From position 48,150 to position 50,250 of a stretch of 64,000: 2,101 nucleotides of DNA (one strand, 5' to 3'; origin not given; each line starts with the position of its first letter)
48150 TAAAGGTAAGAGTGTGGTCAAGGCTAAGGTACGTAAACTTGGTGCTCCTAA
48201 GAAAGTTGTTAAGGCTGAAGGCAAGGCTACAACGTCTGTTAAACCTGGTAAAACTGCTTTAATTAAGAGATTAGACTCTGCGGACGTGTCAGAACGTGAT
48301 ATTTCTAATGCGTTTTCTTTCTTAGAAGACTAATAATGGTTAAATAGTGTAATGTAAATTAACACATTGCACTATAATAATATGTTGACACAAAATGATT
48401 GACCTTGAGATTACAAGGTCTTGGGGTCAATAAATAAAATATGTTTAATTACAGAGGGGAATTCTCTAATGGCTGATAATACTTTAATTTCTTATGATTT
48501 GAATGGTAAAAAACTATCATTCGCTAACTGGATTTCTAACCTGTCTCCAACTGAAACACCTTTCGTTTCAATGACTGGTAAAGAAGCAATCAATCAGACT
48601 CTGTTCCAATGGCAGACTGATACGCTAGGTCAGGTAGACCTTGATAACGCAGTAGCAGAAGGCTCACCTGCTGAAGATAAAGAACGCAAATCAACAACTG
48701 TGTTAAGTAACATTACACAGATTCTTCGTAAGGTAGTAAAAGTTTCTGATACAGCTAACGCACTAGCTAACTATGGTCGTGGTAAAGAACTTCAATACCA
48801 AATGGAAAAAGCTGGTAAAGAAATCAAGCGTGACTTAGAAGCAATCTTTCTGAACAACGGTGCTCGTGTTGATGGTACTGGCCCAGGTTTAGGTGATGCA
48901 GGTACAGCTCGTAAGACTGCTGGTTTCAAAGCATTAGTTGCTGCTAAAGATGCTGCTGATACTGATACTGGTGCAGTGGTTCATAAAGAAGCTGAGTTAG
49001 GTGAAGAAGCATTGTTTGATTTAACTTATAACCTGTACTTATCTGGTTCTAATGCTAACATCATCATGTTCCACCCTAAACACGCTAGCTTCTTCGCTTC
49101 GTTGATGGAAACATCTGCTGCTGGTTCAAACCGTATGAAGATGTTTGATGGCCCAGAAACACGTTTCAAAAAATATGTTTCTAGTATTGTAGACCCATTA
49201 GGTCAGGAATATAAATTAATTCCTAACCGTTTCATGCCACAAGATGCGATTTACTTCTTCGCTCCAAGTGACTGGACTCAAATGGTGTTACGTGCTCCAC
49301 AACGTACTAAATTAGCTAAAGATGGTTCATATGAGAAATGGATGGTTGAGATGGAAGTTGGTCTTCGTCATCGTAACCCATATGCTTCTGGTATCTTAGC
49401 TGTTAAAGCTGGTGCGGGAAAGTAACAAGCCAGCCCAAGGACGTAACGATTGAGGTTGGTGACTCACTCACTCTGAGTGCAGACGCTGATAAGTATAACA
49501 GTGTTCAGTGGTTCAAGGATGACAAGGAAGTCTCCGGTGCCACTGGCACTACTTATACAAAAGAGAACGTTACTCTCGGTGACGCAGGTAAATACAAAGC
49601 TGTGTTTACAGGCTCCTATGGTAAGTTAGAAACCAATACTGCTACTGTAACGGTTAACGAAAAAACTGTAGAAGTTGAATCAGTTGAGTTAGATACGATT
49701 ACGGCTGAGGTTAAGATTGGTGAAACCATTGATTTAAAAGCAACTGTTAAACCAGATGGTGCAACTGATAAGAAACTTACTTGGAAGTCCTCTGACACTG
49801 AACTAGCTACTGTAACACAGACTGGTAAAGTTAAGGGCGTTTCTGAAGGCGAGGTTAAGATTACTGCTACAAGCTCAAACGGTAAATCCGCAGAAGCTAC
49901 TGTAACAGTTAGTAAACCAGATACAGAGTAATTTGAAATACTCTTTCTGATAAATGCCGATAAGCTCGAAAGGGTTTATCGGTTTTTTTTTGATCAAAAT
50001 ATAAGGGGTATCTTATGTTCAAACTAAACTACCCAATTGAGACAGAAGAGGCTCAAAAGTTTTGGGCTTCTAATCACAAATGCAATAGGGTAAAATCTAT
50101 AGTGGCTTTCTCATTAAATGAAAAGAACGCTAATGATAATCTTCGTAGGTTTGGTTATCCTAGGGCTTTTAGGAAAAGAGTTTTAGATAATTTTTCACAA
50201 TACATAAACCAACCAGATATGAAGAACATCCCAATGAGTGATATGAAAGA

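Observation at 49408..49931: Capsid gene ends in a lambda G-T-type slippery heptamer that fuses two Ig-like domains to the major capsid protein by -1 frameshifting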

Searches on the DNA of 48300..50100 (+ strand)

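Call 9: search_dna_similar(query=window:48300-50100:+, collection=phages, mode=near, max_rows=30)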
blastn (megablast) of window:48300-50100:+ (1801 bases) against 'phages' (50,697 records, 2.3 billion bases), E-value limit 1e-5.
Records with a match: 23; places in all: 23; records where one place covers at least 80% of the query: 10.
Best place of each record, by identity: >=99% 2; 95-99% 6; 90-95% 2; 60-80% 13.
By first word of the organism name: Proteus 8; Salmonella 7; Cronobacter 6; Escherichia 1; phage 1.
By host as written in the record: Proteus mirabilis 5; Cronobacter sakazakii 4; Proteus mirabilis H10_20 2; Salmonella sp. 2; - 2; Cronobacter sp. 2; Salmonella enterica subsp. enterica serovar Newport 2; Salmonella enterica subsp. enterica serovar Enteritidis 2; and 2 more.
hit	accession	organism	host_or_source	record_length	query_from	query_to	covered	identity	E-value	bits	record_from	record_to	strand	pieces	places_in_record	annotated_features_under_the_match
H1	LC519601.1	Cronobacter phage vB_CsaP_009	Cronobacter sakazakii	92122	1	1801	100%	100.0%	0e+0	3326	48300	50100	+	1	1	major head protein | hypothetical protein (x2) | scaffolding protein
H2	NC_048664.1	Cronobacter phage vB_CsaP_009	Cronobacter sakazakii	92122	1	1801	100%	100.0%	0e+0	3326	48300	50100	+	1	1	major head protein | structural protein with Ig domain | hypothetical protein | head scaffolding protein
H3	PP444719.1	Proteus phage J3S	Proteus mirabilis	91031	1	1801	100%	98.9%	0e+0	3214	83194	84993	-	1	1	major head protein (x2) | hypothetical protein | head scaffolding protein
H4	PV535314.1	Proteus phage vB_PMG_YP1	chicken and sheep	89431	1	1801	100%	98.6%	0e+0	3188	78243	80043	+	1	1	major capsid protein | hypothetical protein (x3)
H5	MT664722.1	Proteus phage Vb_PmiP-P59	Proteus mirabilis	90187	1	1801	100%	98.3%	0e+0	3153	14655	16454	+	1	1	major capsid protein | hypothetical protein (x3)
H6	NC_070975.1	Proteus phage Vb_PmiP-P59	Proteus mirabilis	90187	1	1801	100%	98.3%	0e+0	3153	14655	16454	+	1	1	major head protein | hypothetical protein (x3)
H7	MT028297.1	Proteus phage Privateer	Proteus mirabilis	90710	1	1801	100%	96.3%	0e+0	2959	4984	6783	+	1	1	minor capsid protein | major capsid protein | hypothetical protein (x2) | terminator | ribosome_binding_site (x2)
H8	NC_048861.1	Proteus phage Privateer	Proteus mirabilis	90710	1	1801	100%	96.3%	0e+0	2959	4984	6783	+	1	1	major head protein (x2) | hypothetical protein | head scaffolding protein | terminator | ribosome_binding_site (x2)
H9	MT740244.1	Proteus phage 3H10_20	Proteus mirabilis H10_20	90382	1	1801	100%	92.7%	0e+0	2608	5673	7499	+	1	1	major capsid protein | capsid protein | hypothetical protein (x2)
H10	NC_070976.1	Proteus phage 3H10_20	Proteus mirabilis H10_20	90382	1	1801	100%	92.7%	0e+0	2608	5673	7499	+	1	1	major head protein | capsid protein | hypothetical protein (x2)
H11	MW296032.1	Salmonella phage pSal-SNUABM-01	Salmonella sp.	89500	147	1096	53%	77.0%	1e-144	520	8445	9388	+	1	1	putative major capsid protein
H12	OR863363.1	Salmonella phage SeKF_80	Wastewater effluent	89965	147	1096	53%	76.6%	5e-138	497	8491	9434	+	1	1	major head protein | hypothetical protein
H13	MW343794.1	Cronobacter phage A24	Cronobacter sp.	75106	154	1116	53%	75.3%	7e-117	427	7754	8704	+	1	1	major capsid protein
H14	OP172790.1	Escherichia phage ECO319P1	Shigella flexneri DA319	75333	154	1116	53%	75.3%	7e-117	427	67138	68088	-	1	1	major capsid protein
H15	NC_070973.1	Cronobacter phage A24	Cronobacter sp.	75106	154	1116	53%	75.3%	7e-117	427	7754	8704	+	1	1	major head protein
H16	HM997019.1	Salmonella phage 7-11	Salmonella enterica subsp. enterica ...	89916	147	1096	53%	76.3%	5e-133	481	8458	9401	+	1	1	major head protein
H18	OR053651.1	Salmonella phage PKM.Hi.22.6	Salmonella sp.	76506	149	1096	53%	76.3%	7e-132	477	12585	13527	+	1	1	capsid and scaffold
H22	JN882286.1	Cronobacter phage vB_CsaP_GAP52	Cronobacter sakazakii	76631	154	1116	53%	73.5%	2e-83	316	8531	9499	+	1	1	major head protein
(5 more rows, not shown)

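Call 10: get_annotated_region(hit=H7, flank=1500)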
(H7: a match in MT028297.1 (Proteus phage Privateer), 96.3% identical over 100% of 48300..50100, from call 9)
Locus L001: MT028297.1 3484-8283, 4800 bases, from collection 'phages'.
description: Proteus phage Privateer, complete genome.
organism: Proteus phage Privateer (NCBI taxid 2712958)
taxonomy: Viruses; Duplodnaviria; Heunggongvirae; Uroviricota; Caudoviricetes; Grimontviridae; Privateervirus; Privateervirus privateer
host: Proteus mirabilis; source: waste water treatment plant activated sludge sample; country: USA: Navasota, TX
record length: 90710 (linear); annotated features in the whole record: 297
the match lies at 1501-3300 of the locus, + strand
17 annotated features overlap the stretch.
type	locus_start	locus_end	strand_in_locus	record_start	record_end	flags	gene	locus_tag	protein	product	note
CDS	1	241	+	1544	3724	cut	-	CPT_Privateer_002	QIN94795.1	portal protein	HHpred predicted structural similarity at 100 percent probability to Enterobacteria phage T7 portal protein [6R21_C] ...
regulatory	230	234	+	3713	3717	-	-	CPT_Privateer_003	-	ribosome_binding_site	-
CDS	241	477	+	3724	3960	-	-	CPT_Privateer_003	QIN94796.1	hypothetical protein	-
regulatory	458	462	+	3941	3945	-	-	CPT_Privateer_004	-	ribosome_binding_site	-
CDS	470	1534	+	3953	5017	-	-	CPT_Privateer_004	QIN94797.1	hypothetical protein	-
regulatory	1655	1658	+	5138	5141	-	-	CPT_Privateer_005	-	ribosome_binding_site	-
CDS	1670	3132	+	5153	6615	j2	-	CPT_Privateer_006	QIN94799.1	minor capsid protein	frameshift from major capsid protein; Virion protein verified via mass spectrometry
CDS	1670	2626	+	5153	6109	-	-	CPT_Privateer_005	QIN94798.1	major capsid protein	Virion protein verified via mass spectrometry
regulatory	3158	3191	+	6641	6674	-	-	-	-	terminator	-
regulatory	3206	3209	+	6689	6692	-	-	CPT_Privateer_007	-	ribosome_binding_site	-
CDS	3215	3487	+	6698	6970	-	-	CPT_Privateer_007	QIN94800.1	hypothetical protein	-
regulatory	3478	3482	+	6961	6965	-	-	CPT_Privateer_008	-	ribosome_binding_site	-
CDS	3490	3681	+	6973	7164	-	-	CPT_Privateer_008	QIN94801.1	hypothetical protein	-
regulatory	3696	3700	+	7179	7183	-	-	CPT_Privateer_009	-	ribosome_binding_site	-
CDS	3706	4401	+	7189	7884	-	-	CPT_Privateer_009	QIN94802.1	tail tubular protein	HHpred predicted structural similarity at 95.86 percent probability to Enterobacteria phage T7 tail tubular protein A ...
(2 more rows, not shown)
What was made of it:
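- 49422..49931 (+): -1 frame extension, 169 codons plus TAA. The fused CDS would be join(48469..49422,49422..49931) = 487 aa, 52.7 kDa. The Privateer join CDS is also 487 aa (call 10).
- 49956..49991 (+): Intrinsic terminator after the extension, so capsid gene and extension share one transcript. Privateer annotates a terminator at the same place (call 10).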

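Call 11: get_annotated_region(hit=H3, flank=1500)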
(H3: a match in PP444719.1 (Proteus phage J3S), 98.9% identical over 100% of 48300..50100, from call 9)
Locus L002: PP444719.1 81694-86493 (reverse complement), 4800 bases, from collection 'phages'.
description: Proteus phage J3S, complete genome.
organism: Proteus phage J3S (NCBI taxid 3129739)
taxonomy: Viruses; Duplodnaviria; Heunggongvirae; Uroviricota; Caudoviricetes; Grimontviridae
host: Proteus mirabilis; source: sewage; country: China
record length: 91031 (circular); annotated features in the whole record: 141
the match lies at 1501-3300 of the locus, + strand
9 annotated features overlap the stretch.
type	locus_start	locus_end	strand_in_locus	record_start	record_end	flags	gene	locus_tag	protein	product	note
CDS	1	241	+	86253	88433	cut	-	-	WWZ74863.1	portal protein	-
CDS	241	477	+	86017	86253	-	-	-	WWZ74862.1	hypothetical protein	-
CDS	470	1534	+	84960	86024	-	-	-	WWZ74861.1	head scaffolding protein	-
CDS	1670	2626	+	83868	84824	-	-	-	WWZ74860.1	major head protein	-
CDS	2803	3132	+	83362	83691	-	-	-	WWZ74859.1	major head protein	-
CDS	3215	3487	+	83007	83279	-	-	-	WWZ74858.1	hypothetical protein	-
CDS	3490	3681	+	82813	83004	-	-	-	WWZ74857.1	hypothetical protein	-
CDS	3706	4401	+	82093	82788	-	-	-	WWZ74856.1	virion structural protein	-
CDS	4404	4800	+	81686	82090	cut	-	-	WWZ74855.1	hypothetical protein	-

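Call 12: get_annotated_region(hit=H9, flank=1500)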
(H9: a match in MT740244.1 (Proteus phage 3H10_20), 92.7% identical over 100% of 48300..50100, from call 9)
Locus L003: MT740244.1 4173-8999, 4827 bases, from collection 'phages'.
description: Proteus phage 3H10_20, complete genome.
organism: Proteus phage 3H10_20 (NCBI taxid 2772448)
taxonomy: Viruses; Duplodnaviria; Heunggongvirae; Uroviricota; Caudoviricetes; Grimontviridae; Privateervirus; Privateervirus 3H1020
host: Proteus mirabilis H10_20; source: wastewater; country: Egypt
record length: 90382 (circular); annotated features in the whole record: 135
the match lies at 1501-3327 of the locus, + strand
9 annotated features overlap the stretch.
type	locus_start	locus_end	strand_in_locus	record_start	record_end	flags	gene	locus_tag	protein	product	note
CDS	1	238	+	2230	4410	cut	-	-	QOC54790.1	portal protein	-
CDS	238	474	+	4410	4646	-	-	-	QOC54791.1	hypothetical protein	-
CDS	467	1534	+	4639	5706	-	-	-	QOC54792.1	hypothetical protein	-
CDS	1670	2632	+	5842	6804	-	-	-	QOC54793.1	major capsid protein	-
CDS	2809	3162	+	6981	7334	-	-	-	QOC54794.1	capsid protein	-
CDS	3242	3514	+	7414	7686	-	-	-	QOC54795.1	hypothetical protein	-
CDS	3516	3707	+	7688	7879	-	-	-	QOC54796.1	hypothetical protein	-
CDS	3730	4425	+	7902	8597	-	-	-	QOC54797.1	tail tube protein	-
CDS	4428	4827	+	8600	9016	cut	-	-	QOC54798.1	tail fiber protein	-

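Call 13: get_annotated_region(hit=H2, flank=1500)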
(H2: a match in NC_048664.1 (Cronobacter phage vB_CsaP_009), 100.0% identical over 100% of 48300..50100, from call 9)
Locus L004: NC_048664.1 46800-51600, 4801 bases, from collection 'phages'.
description: Cronobacter phage vB_CsaP_009 DNA, complete genome.
organism: Cronobacter phage vB_CsaP_009 (NCBI taxid 2699738)
taxonomy: Viruses; Duplodnaviria; Heunggongvirae; Uroviricota; Caudoviricetes; Grimontviridae; Privateervirus; Privateervirus pv009
host: Cronobacter sakazakii; source: -; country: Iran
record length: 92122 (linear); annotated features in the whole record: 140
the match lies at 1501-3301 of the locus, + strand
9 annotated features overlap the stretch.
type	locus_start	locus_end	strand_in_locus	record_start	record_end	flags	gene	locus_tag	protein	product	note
CDS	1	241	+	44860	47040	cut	-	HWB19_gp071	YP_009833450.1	portal protein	009_Cs71; ORF71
CDS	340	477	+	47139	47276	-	-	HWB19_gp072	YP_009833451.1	hypothetical protein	009_Cs72; ORF72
CDS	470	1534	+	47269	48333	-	-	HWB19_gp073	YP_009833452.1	head scaffolding protein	009_Cs73; ORF73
CDS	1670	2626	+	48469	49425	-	-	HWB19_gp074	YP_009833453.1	major head protein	009_Cs74; ORF74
CDS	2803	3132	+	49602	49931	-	-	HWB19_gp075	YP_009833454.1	structural protein with Ig domain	009_Cs75; ORF75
CDS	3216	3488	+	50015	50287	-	-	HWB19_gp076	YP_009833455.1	hypothetical protein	009_Cs76; ORF76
CDS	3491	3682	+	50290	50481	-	-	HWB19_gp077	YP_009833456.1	hypothetical protein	009_Cs77; ORF77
CDS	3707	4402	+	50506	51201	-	-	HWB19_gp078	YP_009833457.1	virion structural protein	009_Cs78; ORF78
CDS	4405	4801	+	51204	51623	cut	-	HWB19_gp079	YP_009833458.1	hypothetical protein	009_Cs79; ORF79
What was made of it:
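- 48469..49425 (+): Major capsid protein gene (318 aa, 34.9 kDa), zero frame, stop TAA at 49423-49425. Annotated as ORF74 in NC_048664 (call 13).
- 49602..49931 (+): ORF75 as annotated in the record (GTG start, 109 aa); most likely an annotation artefact, being the 3' part of the frameshift extension. Call 13.
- On Privateervirus minor capsid protein (orthologue of QIN94799): Syntenic gene order (calls 10, 13).
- Closest known: Proteus phage Privateer minor capsid protein QIN94799. Different: The vB_CsaP_009 record lacks the join and calls ORF75 separately (call 13).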

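Call 19: get_annotated_region(hit=H16, flank=1800)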
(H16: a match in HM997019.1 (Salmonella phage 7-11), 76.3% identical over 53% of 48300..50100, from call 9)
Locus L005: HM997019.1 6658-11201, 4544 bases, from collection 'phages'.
description: Salmonella phage 7-11, complete genome.
organism: Salmonella phage 7-11 (NCBI taxid 1054968)
taxonomy: Viruses; Duplodnaviria; Heunggongvirae; Uroviricota; Caudoviricetes; Grimontviridae; Moazamivirus; Moazamivirus 711
host: Salmonella enterica subsp. enterica serovar Newport; source: -; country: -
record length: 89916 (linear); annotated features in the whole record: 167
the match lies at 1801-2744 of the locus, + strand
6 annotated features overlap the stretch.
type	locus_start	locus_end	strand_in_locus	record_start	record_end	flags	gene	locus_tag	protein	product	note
CDS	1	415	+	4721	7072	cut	-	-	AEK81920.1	portal protein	similar to Enterobacteria phage phiEco32 portal protein in YP_001671753.1 and Serratia phage KSP100 portal protein in ...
CDS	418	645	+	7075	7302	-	-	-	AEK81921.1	hypothetical protein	-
CDS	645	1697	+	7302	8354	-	-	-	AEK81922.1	scaffolding protein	similar to Enterobacteria phage phiEco32 scaffolding protein in YP_001671755.1 and Serratia phage KSP100 scaffolding ...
CDS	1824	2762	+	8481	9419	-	-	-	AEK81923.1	major head protein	similar to Enterobacteria phage phiEco32 scaffolding protein in YP_001671756.1 and Serratia phage KSP100 scaffolding ...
regulatory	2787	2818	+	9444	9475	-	-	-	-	terminator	rho-independent terminator; discovered using MFOLD 3.2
CDS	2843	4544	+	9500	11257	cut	-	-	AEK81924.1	major head protein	similar to Enterobacteria phage phiEco32 scaffolding protein in YP_001671756.1 and Serratia phage KSP100 scaffolding ...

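Call 20: get_annotated_region(hit=H22, flank=1800)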
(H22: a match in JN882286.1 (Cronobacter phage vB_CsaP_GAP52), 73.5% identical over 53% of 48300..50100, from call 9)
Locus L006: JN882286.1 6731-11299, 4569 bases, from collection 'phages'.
description: Cronobacter phage vB_CsaP_GAP52, complete genome.
organism: Cronobacter phage vB_CsaP_GAP52 (NCBI taxid 1141137)
taxonomy: Viruses; Duplodnaviria; Heunggongvirae; Uroviricota; Caudoviricetes; Grimontviridae; Crifsvirus; Crifsvirus GAP52
host: Cronobacter sakazakii; source: -; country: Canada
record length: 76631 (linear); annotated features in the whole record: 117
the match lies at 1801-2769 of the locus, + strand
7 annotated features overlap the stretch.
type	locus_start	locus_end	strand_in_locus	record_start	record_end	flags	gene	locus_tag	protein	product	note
CDS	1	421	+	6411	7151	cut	-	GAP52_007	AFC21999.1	portal protein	similar to AEK81920.1 portal protein [Salmonella phage 7-11]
CDS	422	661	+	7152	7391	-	-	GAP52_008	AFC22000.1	hypothetical protein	similar to AEK81921.1 hypothetical protein [Salmonella phage 7-11]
CDS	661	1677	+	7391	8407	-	-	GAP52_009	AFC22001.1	scaffolding protein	similar to AEK81922.1 scaffolding protein [Salmonella phage 7-11]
CDS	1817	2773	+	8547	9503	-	-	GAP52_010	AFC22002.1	major head protein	similar to AEK81923.1 major head protein [Salmonella phage 7-11]; AEK81924.1 major head protein [Salmonella phage 7-11]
CDS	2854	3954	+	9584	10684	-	-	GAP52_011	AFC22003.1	major head protein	similar to AEK81924.1 major head protein [Salmonella phage 7-11]; AEK81923.1 major head protein [Salmonella phage 7-11]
CDS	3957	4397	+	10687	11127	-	-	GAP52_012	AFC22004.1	hypothetical protein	similar to BAH15186.1 hypothetical protein [Serratia phage KSP100]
CDS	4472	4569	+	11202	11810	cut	-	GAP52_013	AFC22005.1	hypothetical protein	similar to AEK81925.1 hypothetical protein [Salmonella phage 7-11]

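Call 21: get_annotated_region(hit=H13, flank=1800)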
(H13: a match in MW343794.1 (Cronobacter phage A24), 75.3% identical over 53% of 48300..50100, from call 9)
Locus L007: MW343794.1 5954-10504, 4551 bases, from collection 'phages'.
description: Cronobacter phage A24, complete genome.
organism: Cronobacter phage A24 (NCBI taxid 2795745)
taxonomy: Viruses; Duplodnaviria; Heunggongvirae; Uroviricota; Caudoviricetes; Grimontviridae; Crifsvirus; Crifsvirus A24
host: Cronobacter sp.; source: river; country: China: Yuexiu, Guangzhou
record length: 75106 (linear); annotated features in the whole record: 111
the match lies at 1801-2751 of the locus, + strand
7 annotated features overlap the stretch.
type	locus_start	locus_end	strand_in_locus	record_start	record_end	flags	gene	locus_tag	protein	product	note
CDS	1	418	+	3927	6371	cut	-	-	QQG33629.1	portal protein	-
CDS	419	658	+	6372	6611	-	-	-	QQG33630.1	hypothetical protein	-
CDS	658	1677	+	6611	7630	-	-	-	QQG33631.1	scaffolding protein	-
CDS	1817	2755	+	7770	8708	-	-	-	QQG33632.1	major capsid protein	-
CDS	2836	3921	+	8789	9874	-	-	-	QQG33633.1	major capsid protein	-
CDS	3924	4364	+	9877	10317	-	-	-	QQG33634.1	hypothetical protein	-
CDS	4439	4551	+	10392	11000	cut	-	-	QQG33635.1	hypothetical protein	-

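Call 22: get_annotated_region(hit=H18, flank=1800)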
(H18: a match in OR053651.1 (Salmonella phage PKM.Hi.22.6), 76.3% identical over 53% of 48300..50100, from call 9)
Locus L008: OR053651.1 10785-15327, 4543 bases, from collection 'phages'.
description: Salmonella phage PKM.Hi.22.6, complete genome.
organism: Salmonella phage PKM.Hi.22.6 (NCBI taxid 3061950)
taxonomy: Viruses; Duplodnaviria; Heunggongvirae; Uroviricota; Caudoviricetes; Grimontviridae
host: Salmonella sp.; source: -; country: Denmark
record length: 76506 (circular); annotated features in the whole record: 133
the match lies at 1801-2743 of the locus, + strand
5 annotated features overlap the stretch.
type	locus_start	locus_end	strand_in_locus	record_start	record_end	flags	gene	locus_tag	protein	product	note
CDS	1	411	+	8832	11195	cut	-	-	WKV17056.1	hypothetical protein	-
CDS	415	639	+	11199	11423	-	-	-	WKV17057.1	hypothetical protein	-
CDS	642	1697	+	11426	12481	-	-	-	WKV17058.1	hypothetical protein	-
CDS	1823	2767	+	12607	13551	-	-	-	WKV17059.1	capsid and scaffold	-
CDS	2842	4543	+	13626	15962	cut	-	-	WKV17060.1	hypothetical protein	-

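Call 23: get_annotated_region(hit=H11, flank=1800)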
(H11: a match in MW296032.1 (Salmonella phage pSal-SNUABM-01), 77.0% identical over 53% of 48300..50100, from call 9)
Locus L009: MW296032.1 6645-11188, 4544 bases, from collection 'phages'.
description: Salmonella phage pSal-SNUABM-01, complete genome.
organism: Salmonella phage pSal-SNUABM-01 (NCBI taxid 2796517)
taxonomy: Viruses; Duplodnaviria; Heunggongvirae; Uroviricota; Caudoviricetes; Grimontviridae
host: Salmonella sp.; source: -; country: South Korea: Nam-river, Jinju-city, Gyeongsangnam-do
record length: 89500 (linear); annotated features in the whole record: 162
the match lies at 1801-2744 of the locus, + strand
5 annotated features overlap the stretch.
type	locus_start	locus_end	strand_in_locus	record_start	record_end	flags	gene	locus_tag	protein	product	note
CDS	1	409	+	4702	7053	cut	-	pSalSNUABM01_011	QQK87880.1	putative portal protein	phage P22_like portal protein (PF16510.6); putative portal protein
CDS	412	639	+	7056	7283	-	-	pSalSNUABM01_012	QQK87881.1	hypothetical protein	-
CDS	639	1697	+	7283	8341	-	-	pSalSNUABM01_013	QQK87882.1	hypothetical protein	-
CDS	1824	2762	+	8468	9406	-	-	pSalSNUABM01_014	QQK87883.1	putative major capsid protein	-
CDS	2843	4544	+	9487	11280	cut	-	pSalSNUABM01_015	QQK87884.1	putative major capsid protein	-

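Call 41: get_annotated_region(hit=H5, flank=1500)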
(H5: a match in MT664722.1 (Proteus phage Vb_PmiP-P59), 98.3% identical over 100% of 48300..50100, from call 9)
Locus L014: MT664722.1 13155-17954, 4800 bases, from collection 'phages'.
description: Proteus phage Vb_PmiP-P59, complete genome.
organism: Proteus phage Vb_PmiP-P59 (NCBI taxid 2754975)
taxonomy: Viruses; Duplodnaviria; Heunggongvirae; Uroviricota; Caudoviricetes; Grimontviridae; Privateervirus; Privateervirus P59
host: Proteus mirabilis; source: -; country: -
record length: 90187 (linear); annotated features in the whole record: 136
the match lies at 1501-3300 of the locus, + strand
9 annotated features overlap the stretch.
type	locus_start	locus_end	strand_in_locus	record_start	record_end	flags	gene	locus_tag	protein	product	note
CDS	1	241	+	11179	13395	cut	-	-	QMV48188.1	hypothetical protein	P59000018; hypothetical protein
CDS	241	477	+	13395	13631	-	-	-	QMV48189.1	hypothetical protein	P59000019; hypothetical protein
CDS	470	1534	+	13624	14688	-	-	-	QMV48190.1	hypothetical protein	P59000020; hypothetical protein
CDS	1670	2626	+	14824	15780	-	-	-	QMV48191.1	major capsid protein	P59000021; Major capsid protein;Virion protein G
CDS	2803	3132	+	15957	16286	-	-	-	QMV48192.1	hypothetical protein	P59000022; hypothetical protein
CDS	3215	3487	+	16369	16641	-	-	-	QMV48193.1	hypothetical protein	P59000023; hypothetical protein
CDS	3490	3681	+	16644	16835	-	-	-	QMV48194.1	hypothetical protein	P59000024; hypothetical protein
CDS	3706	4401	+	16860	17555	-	-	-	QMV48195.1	hypothetical protein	P59000025; hypothetical protein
CDS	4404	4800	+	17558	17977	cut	-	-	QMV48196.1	hypothetical protein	P59000026; hypothetical protein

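Call 42: get_annotated_region(hit=H4, flank=1500)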
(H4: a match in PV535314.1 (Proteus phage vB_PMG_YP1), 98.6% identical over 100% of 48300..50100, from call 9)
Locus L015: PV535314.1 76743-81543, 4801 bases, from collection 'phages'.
description: Proteus phage vB_PMG_YP1, complete genome.
organism: Proteus phage vB_PMG_YP1 (NCBI taxid 3416932)
taxonomy: Viruses
host: chicken and sheep; source: -; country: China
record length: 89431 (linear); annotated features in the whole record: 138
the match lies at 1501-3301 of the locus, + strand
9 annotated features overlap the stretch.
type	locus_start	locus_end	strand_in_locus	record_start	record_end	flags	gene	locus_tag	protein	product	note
CDS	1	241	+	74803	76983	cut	-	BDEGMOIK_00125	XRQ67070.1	hypothetical protein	-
CDS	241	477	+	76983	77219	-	-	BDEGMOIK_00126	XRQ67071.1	hypothetical protein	-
CDS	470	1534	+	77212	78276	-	-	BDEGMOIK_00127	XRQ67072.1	hypothetical protein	-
CDS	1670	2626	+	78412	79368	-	-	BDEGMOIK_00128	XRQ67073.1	major capsid protein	-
CDS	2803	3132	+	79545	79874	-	-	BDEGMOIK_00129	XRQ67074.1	hypothetical protein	-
CDS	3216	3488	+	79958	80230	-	-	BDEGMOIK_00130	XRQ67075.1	hypothetical protein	-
CDS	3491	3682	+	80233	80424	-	-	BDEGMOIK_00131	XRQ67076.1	hypothetical protein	-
CDS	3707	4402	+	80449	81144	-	-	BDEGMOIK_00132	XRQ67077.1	hypothetical protein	-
CDS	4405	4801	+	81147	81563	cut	-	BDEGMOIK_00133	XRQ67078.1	hypothetical protein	-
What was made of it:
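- It is annotated this way in vB_CsaP_009, J3S, P59, YP1 and 3H10_20 (calls 11-13, 41, 42).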
